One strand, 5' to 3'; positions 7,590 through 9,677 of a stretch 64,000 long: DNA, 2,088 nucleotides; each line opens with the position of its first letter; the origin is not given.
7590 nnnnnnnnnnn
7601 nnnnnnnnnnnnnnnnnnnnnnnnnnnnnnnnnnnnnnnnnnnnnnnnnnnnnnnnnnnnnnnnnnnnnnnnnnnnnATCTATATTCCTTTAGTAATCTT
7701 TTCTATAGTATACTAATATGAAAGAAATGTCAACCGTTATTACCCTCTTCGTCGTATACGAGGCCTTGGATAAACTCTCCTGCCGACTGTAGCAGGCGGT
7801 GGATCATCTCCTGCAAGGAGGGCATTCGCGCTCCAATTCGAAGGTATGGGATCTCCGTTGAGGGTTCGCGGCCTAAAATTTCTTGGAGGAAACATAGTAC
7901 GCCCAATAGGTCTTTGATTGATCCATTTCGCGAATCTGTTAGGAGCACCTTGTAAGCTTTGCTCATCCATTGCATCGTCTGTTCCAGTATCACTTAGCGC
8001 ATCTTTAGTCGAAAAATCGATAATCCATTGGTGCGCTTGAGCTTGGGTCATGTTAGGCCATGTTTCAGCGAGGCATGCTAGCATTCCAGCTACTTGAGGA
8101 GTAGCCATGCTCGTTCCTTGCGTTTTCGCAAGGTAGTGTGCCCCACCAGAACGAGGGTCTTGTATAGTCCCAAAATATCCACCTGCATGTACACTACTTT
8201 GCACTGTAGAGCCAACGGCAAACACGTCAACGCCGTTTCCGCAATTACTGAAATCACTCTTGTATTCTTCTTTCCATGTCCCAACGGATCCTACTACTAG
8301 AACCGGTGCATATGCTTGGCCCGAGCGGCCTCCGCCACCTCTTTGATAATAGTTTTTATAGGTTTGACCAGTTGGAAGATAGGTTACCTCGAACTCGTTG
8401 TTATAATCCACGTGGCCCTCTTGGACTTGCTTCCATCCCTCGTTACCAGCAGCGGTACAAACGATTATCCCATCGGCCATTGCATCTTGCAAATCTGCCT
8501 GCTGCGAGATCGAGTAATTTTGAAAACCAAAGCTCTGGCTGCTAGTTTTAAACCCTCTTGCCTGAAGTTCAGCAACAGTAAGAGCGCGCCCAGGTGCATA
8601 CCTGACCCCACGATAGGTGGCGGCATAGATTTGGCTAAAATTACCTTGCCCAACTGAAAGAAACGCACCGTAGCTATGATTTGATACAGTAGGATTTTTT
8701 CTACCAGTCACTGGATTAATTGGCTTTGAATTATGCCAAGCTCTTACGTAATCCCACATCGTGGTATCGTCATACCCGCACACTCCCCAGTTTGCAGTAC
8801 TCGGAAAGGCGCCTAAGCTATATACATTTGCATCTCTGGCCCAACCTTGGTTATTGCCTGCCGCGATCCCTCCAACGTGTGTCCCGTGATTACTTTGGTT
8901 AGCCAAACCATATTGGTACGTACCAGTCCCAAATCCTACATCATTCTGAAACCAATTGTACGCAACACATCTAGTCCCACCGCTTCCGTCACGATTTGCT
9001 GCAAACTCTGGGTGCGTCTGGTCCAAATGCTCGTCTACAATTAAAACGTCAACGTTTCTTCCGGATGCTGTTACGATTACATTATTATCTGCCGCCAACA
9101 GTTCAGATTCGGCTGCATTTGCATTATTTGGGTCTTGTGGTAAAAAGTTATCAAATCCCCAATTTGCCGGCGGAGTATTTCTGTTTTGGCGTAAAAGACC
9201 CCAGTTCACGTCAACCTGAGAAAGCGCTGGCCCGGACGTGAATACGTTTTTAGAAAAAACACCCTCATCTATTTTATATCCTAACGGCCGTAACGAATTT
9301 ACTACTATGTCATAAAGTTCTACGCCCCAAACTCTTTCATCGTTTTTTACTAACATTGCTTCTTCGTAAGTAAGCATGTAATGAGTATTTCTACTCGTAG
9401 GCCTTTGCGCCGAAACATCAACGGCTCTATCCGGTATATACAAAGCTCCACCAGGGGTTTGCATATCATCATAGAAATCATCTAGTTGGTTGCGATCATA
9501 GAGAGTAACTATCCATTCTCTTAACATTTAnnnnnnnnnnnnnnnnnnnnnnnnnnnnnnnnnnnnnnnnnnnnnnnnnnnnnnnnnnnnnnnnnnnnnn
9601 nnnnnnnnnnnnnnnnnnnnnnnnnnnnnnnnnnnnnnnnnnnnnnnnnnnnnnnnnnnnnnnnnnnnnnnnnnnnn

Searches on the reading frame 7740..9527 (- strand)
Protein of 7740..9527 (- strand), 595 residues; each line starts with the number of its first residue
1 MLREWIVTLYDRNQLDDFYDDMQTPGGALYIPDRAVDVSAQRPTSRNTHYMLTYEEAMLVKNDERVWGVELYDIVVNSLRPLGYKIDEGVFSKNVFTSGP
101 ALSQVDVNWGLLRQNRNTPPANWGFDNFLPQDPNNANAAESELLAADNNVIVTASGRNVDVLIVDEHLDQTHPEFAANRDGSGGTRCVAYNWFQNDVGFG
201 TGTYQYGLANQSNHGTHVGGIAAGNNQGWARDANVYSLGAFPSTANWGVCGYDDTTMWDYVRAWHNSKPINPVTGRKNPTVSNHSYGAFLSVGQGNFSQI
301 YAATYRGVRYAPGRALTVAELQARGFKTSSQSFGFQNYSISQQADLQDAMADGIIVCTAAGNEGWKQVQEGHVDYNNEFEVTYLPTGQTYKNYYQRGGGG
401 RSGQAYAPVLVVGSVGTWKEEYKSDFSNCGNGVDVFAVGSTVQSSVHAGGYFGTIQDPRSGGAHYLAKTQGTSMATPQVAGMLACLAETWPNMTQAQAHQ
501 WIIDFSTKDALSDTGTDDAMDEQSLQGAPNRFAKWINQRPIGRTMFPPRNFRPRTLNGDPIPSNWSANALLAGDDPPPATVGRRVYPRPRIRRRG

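Call 9: search_protein_families(library=pfam, proteins=[window:7740-9527:-], max_evalue=0.01)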
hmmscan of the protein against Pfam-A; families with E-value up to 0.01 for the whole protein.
window:7740-9527:- (595 aa): 2 families
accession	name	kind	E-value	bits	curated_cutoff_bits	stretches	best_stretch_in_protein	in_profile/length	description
PF00082.27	Peptidase_S8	-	8.7e-26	91.3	21.8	1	156-508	1-275/288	Subtilase family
PF08793.15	2C_adapt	-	0.0064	17.1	22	0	263-277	4-18/35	2-cysteine adaptor domain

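Call 10: search_protein_families(library=phrogs, proteins=[window:7740-9527:-], max_evalue=0.001)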
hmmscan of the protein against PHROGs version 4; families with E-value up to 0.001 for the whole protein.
window:7740-9527:- (595 aa): 3 families
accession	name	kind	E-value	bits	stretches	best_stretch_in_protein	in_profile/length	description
phrog_9158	-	unknown function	8.5e-97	326.5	1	1-541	4-551/696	-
phrog_3677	-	other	8.6e-22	77.8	2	332-517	697-838/1125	protease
phrog_15006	-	tail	1.9e-07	30.8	1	207-286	332-403/751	tail fiber protein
